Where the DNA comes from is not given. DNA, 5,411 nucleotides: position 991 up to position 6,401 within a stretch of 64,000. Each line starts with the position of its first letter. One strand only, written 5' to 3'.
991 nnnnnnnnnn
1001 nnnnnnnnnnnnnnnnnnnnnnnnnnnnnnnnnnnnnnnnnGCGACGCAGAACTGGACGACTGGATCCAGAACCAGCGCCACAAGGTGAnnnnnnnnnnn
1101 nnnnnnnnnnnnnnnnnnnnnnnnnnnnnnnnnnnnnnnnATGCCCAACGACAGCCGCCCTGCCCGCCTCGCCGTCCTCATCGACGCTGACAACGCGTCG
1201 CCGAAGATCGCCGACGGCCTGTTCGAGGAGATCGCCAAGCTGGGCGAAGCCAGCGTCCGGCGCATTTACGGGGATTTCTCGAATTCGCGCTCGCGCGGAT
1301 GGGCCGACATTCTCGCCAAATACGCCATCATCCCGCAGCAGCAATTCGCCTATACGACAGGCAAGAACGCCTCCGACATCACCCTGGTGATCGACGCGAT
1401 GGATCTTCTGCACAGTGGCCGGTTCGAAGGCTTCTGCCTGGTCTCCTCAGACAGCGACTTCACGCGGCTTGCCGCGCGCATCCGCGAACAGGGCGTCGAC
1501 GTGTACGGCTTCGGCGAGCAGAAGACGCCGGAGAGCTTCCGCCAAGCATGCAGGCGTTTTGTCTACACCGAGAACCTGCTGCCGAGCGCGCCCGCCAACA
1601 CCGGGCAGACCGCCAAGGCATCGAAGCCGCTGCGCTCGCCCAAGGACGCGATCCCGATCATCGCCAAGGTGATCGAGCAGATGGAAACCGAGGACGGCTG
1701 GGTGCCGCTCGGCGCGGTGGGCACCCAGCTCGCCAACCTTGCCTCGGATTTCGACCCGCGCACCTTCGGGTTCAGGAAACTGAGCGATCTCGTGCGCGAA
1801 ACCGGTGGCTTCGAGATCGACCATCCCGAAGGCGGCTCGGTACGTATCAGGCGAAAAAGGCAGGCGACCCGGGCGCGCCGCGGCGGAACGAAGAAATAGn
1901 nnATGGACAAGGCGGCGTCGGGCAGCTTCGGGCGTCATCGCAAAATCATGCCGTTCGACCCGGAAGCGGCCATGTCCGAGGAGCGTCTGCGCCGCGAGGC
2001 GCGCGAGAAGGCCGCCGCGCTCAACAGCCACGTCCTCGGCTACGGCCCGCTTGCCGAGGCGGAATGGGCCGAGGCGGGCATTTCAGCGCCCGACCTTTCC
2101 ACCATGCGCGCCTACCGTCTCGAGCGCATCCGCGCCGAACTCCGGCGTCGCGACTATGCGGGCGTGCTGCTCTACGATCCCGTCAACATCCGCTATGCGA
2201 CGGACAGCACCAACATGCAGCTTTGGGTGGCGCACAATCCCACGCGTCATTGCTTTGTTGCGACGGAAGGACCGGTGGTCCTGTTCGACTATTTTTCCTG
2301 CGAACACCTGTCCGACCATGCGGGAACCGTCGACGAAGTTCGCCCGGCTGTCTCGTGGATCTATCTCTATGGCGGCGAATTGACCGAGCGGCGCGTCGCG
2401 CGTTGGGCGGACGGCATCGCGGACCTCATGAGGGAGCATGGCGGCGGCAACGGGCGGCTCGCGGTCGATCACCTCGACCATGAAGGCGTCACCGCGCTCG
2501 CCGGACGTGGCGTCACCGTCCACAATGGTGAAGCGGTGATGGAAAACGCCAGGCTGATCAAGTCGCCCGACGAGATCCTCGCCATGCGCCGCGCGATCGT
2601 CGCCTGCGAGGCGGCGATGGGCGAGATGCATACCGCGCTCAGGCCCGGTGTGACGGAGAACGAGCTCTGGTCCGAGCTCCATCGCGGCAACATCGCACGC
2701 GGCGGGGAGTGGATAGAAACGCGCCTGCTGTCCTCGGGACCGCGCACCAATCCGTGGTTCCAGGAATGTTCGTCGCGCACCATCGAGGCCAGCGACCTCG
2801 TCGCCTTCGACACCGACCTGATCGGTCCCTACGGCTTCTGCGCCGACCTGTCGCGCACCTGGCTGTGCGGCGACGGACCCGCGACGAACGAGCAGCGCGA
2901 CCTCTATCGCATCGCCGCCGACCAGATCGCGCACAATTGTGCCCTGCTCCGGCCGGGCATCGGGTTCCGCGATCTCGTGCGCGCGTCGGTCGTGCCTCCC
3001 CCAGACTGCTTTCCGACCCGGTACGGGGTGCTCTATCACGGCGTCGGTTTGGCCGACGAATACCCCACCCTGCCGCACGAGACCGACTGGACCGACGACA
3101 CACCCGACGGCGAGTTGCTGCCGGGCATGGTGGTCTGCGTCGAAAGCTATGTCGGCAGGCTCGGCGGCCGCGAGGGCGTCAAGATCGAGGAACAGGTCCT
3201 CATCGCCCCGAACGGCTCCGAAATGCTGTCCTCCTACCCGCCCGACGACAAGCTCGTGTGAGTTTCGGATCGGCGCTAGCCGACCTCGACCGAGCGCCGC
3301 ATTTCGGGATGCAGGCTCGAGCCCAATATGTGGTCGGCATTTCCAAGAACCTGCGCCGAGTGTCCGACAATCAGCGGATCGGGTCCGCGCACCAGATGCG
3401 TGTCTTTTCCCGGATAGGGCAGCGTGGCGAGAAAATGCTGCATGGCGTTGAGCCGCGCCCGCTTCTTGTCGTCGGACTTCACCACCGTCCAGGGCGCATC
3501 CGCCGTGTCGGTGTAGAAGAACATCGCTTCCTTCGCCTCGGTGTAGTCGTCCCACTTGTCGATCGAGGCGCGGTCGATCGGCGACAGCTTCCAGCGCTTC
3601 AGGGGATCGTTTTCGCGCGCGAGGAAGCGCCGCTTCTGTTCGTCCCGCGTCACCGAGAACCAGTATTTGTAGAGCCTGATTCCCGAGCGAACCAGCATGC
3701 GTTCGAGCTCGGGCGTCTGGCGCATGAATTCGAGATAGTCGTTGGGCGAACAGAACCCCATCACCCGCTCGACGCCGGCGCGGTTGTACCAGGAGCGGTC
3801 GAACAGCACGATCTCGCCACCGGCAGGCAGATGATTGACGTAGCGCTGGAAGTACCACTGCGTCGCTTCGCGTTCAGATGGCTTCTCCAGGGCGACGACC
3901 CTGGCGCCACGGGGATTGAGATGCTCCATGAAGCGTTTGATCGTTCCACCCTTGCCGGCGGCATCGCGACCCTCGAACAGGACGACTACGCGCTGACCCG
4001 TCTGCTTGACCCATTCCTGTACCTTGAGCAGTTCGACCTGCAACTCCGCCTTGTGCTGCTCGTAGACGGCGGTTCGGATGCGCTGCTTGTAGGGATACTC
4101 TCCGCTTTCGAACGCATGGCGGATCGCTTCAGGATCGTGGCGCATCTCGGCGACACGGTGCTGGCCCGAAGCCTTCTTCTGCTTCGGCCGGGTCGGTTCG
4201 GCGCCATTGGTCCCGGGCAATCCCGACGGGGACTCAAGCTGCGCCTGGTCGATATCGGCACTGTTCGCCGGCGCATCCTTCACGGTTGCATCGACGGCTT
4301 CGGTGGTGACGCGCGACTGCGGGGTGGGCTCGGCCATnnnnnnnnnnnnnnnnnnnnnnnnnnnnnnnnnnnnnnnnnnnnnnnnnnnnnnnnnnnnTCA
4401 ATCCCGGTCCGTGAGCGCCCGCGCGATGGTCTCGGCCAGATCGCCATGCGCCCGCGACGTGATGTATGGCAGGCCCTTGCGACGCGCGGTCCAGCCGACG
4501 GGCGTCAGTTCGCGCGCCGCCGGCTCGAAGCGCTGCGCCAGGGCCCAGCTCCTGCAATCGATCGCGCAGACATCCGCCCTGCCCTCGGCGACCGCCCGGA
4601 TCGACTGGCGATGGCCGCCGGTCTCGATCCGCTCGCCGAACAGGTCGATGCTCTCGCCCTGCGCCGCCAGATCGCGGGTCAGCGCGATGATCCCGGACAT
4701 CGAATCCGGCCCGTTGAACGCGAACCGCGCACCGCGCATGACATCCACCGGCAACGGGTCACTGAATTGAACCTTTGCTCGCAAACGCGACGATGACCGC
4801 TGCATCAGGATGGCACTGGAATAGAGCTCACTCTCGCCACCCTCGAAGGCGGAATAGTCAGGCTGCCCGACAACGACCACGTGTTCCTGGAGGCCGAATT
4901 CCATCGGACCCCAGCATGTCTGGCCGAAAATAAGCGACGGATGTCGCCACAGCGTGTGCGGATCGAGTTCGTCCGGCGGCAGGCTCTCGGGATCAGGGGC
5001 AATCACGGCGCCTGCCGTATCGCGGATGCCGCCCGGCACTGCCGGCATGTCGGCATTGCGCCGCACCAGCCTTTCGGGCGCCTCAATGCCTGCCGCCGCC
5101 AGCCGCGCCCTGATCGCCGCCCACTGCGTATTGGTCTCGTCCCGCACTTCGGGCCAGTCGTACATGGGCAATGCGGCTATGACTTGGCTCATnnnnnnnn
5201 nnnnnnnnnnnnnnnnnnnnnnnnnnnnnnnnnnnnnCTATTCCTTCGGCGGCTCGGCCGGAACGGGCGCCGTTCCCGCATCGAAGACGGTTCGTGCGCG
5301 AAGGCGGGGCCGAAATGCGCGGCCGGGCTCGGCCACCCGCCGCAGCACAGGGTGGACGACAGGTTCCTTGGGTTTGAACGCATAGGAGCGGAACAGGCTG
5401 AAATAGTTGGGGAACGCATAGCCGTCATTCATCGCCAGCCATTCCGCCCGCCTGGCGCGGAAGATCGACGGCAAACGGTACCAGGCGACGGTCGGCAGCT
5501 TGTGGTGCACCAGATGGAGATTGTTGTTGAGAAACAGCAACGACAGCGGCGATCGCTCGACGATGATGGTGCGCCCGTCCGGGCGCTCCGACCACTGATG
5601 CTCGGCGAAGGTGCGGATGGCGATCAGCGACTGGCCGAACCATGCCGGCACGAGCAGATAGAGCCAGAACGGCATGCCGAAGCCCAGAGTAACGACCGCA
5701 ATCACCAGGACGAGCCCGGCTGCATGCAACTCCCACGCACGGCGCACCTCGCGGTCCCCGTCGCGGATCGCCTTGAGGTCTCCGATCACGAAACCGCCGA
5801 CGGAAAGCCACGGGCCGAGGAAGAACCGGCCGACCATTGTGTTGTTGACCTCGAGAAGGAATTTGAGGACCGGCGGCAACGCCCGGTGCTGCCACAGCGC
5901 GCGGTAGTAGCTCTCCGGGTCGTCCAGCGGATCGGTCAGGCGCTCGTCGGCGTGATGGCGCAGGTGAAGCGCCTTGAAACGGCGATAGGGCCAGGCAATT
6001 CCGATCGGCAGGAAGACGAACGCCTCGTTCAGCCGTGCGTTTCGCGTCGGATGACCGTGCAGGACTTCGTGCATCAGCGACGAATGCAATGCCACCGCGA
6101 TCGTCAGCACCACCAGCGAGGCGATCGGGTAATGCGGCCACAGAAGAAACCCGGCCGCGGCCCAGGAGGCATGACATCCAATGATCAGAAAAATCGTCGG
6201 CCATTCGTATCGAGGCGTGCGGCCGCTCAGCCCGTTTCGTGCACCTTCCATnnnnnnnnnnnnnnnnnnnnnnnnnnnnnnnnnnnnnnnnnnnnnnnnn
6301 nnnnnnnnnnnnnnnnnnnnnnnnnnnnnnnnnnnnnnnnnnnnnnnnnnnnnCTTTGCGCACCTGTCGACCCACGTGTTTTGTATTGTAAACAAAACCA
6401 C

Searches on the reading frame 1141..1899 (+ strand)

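Call 39: search_protein_families(library=pfam, proteins=[window:1141-1899:+], max_evalue=0.00001)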
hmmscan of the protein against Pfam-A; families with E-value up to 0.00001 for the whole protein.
window:1141-1899:+ (252 aa): 2 families
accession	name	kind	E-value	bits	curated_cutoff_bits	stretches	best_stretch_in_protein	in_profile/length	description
PF01936.24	NYN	-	9.3e-37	127.2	24.2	1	9-143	1-144/145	NYN domain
PF12872.13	OST-HTH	-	2.5e-16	59.7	23.8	1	174-233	13-68/71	OST-HTH/LOTUS domain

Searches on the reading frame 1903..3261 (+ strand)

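Call 39: search_protein_families(library=pfam, proteins=[window:1903-3261:+], max_evalue=0.00001)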
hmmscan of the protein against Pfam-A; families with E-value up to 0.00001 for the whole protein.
window:1903-3261:+ (452 aa): 1 family
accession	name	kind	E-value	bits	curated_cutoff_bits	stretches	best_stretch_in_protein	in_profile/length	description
PF00557.29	Peptidase_M24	-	1e-27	97.8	23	1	227-434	2-206/208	Metallopeptidase family M24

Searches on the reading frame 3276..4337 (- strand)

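Call 39: search_protein_families(library=pfam, proteins=[window:3276-4337:-], max_evalue=0.00001)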
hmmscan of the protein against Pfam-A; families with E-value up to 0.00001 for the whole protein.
window:3276-4337:- (353 aa): 1 family
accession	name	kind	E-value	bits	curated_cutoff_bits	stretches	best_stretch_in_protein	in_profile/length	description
PF03976.20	PPK2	-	1.1e-106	356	22.3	1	89-311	4-226/229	Polyphosphate kinase 2 (PPK2)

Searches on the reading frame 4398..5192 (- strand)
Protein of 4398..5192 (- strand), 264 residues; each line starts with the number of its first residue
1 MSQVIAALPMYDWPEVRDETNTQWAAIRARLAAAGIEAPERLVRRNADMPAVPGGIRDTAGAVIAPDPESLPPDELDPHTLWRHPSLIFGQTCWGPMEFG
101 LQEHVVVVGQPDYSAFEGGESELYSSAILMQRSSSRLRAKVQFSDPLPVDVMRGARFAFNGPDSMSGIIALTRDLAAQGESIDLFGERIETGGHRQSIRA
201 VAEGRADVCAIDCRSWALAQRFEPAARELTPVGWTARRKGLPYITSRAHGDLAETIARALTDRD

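Call 39: search_protein_families(library=pfam, proteins=[window:4398-5192:-], max_evalue=0.00001)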
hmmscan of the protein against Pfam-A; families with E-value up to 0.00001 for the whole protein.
window:4398-5192:- (264 aa): 1 family
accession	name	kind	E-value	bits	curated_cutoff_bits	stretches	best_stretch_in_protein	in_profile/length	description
PF12974.12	Phosphonate-bd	-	2.2e-11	44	27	1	121-262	82-215/242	ABC transporter, phosphonate, periplasmic substrate-binding protein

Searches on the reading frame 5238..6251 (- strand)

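Call 39: search_protein_families(library=pfam, proteins=[window:5238-6251:-], max_evalue=0.00001)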
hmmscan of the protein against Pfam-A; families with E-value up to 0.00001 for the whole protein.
window:5238-6251:- (337 aa): 1 family
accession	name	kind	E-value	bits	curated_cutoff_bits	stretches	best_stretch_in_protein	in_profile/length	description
PF00487.30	FA_desaturase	-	5.7e-32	111.9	29.7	1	37-278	2-249/253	Fatty acid desaturase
